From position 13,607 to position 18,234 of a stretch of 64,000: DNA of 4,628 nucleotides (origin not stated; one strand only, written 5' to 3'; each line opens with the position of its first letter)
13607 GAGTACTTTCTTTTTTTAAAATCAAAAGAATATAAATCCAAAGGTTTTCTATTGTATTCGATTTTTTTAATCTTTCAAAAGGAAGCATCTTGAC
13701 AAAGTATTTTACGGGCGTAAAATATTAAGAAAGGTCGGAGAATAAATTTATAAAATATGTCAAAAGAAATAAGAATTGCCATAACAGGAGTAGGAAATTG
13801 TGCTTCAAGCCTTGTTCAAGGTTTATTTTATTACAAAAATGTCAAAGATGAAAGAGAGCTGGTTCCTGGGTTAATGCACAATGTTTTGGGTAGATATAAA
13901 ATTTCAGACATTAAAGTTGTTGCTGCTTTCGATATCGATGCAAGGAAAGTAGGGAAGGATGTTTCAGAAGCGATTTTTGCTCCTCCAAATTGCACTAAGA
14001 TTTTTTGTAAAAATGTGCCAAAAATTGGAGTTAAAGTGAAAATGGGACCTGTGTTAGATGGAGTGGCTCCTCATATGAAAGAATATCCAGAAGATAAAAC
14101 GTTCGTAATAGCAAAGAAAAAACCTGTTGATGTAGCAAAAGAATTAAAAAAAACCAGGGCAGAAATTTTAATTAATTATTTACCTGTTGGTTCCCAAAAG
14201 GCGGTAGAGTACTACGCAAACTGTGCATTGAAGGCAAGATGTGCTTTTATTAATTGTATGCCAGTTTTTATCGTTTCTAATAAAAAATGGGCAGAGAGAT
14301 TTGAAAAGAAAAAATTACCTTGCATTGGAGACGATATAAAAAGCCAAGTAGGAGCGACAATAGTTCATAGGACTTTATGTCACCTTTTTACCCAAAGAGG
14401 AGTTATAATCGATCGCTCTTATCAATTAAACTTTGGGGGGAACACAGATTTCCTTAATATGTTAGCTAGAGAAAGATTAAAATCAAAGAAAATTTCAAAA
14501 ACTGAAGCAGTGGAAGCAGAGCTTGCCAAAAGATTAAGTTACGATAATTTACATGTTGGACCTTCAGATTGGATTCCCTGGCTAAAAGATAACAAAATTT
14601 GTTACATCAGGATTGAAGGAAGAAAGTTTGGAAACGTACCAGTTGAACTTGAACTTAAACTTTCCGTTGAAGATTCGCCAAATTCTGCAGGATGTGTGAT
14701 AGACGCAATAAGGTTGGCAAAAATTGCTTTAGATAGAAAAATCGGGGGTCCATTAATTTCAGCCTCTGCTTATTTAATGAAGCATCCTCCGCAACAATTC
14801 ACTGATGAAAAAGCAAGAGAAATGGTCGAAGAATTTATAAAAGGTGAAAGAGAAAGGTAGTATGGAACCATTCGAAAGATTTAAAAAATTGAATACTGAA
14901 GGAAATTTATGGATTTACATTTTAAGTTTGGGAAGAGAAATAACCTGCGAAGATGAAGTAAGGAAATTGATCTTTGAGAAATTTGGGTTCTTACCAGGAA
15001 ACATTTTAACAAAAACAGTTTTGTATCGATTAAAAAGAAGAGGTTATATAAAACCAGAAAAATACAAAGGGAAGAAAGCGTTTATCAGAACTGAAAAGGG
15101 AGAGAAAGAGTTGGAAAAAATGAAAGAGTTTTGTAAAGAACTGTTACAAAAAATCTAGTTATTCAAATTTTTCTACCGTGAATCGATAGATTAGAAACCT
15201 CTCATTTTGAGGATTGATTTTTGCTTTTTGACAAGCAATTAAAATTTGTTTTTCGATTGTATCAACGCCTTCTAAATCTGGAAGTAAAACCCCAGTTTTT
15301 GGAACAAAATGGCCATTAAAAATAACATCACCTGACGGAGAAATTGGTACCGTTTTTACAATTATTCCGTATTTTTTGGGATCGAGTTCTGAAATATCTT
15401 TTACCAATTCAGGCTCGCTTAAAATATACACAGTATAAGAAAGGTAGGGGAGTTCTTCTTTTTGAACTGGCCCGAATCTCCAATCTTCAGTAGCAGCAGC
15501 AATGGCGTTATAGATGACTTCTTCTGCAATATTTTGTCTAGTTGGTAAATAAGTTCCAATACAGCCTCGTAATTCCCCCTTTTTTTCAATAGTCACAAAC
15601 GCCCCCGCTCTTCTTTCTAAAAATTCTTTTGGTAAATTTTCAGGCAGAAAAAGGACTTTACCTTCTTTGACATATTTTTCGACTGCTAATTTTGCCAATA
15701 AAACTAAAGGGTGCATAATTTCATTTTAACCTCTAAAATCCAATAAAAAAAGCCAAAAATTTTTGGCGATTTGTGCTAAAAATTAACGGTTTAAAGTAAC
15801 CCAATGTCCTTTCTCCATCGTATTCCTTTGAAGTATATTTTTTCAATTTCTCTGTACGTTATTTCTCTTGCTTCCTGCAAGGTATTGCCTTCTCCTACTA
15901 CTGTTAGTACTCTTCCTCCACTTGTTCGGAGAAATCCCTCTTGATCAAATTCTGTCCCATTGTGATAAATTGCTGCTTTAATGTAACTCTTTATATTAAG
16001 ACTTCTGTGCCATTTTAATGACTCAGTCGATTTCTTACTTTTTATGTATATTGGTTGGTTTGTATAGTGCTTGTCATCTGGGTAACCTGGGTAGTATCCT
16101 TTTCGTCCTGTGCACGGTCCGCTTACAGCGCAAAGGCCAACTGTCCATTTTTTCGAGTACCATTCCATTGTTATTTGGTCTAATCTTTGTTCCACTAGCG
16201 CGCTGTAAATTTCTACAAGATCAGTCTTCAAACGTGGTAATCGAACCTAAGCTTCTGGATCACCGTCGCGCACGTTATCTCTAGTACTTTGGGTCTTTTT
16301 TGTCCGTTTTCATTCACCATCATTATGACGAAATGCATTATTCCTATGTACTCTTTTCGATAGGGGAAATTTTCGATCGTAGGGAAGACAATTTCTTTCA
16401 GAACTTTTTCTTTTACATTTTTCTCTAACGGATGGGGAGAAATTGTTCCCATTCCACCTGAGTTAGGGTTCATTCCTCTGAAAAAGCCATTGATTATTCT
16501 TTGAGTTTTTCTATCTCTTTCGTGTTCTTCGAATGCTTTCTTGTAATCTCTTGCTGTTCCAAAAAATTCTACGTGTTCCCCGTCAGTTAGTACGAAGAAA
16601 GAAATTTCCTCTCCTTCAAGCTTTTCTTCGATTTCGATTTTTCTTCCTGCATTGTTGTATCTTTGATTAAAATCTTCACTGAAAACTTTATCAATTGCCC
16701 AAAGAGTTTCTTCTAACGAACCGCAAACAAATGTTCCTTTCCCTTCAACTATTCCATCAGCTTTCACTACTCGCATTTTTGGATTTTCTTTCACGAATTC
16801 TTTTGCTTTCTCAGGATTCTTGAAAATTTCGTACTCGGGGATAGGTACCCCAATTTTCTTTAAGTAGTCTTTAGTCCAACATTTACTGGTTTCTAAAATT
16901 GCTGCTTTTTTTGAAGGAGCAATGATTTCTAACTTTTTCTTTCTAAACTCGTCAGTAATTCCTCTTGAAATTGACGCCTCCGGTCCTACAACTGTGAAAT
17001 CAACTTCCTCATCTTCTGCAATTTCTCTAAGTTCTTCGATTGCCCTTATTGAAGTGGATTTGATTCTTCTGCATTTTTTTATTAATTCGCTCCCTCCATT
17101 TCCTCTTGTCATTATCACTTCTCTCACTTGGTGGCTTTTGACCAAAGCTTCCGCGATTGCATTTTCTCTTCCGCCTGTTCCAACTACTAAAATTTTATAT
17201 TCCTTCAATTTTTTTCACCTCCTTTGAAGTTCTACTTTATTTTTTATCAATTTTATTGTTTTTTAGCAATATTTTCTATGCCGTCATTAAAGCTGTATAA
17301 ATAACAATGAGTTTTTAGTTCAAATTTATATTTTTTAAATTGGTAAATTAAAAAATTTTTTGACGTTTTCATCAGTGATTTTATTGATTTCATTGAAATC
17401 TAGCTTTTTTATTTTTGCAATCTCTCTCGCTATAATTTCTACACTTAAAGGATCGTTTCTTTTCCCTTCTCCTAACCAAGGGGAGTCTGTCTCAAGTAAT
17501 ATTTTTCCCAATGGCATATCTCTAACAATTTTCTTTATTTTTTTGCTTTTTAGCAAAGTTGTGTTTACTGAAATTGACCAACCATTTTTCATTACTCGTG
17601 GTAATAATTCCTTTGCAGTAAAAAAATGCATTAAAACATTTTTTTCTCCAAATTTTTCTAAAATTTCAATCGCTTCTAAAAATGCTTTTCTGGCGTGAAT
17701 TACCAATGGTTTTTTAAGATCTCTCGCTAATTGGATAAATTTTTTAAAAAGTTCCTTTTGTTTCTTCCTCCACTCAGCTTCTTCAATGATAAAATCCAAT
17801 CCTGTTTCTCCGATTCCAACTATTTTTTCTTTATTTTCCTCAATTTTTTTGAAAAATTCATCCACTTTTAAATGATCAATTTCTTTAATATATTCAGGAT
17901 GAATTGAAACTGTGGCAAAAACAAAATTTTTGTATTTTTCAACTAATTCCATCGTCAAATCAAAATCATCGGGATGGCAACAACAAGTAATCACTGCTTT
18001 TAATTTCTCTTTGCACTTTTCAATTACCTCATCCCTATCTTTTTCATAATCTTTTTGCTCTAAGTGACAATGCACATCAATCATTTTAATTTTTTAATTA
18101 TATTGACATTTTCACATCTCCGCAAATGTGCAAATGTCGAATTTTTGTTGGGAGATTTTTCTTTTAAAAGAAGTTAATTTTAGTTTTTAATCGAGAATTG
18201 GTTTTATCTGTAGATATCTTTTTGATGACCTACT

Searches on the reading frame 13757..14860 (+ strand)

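Call 16: search_protein_families(library=pfam, proteins=[window:13757-14860:+], max_evalue=0.00001)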
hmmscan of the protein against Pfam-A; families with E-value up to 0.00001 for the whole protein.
window:13757-14860:+ (367 aa): 1 family
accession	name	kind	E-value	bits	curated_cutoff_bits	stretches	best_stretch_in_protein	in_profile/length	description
PF01658.22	Inos-1-P_synth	-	2e-34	118.4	27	1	199-307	1-107/107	Myo-inositol-1-phosphate synthase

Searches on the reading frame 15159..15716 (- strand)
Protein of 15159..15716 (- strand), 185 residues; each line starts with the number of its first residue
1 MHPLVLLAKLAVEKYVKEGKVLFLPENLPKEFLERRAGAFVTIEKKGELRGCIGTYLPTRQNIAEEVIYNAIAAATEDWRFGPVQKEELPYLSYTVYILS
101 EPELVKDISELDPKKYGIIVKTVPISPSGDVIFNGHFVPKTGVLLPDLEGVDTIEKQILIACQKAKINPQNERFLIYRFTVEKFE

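Call 39: search_protein_families(library=ncbifam, proteins=[window:15159-15716:-], max_evalue=0.00001)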
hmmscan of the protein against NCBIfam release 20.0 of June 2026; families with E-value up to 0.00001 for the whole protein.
window:15159-15716:- (185 aa): 3 families
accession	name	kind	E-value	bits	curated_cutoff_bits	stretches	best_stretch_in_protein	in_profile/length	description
TIGR04335.1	AmmeMemoSam_A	hypoth_equivalog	2.6e-32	111.6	99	1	4-184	3-175/175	AmmeMemoRadiSam system protein A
TIGR00296.1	TIGR00296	hypoth_equivalog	3.5e-27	95.4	91.05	1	4-184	12-183/200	TIGR00296 family protein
NF002000.0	PRK00801.1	equivalog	2.2e-25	88.9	273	1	4-181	12-181/201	hypothetical protein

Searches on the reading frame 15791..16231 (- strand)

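Call 39: search_protein_families(library=ncbifam, proteins=[window:15791-16231:-], max_evalue=0.00001)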
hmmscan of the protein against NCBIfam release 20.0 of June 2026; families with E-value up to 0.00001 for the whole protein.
window:15791-16231:- (146 aa): 1 family
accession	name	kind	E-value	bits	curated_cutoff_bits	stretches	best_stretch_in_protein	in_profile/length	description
TIGR00877.1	purD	equivalog_domain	3.1e-21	75.7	288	1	1-145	304-421/425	phosphoribosylamine--glycine ligase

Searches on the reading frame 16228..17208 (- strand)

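Call 39: search_protein_families(library=ncbifam, proteins=[window:16228-17208:-], max_evalue=0.00001)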
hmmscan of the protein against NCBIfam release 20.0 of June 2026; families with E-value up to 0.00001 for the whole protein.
window:16228-17208:- (326 aa): 1 family
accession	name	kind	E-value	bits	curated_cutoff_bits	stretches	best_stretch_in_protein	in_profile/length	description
TIGR00877.1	purD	equivalog_domain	2.8e-86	290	288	1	4-313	1-290/425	phosphoribosylamine--glycine ligase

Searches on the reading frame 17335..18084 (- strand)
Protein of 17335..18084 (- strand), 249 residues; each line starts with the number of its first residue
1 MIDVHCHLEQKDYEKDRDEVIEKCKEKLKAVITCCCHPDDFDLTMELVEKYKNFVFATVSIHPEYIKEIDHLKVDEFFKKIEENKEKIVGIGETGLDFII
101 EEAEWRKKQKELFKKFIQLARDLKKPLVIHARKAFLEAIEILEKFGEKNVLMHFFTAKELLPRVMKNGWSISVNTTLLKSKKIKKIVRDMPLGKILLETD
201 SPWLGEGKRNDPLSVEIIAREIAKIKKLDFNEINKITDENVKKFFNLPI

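Call 39: search_protein_families(library=ncbifam, proteins=[window:17335-18084:-], max_evalue=0.00001)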
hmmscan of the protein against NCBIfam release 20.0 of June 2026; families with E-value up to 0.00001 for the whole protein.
window:17335-18084:- (249 aa): 5 families
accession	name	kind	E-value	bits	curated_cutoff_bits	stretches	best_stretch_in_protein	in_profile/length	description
TIGR00010.1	TIGR00010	subfamily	1.1e-65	221.6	206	1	1-246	1-252/253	YchF/TatD family DNA exonuclease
NF041926.1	QatD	equivalog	6.3e-35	120.4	230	1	3-243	1-238/239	Qat anti-phage system TatD family nuclease QatD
NF008075.0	PRK10812.1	equivalog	6.4e-33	114.1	438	1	1-247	3-256/265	metal-dependent hydrolase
NF007745.0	PRK10425.1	equivalog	4.5e-26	91.6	395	1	1-247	1-258/260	3'-5' ssDNA/RNA exonuclease TatD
NF008522.0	PRK11449.1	equivalog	2.5e-21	76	481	1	1-244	5-255/259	metal-dependent hydrolase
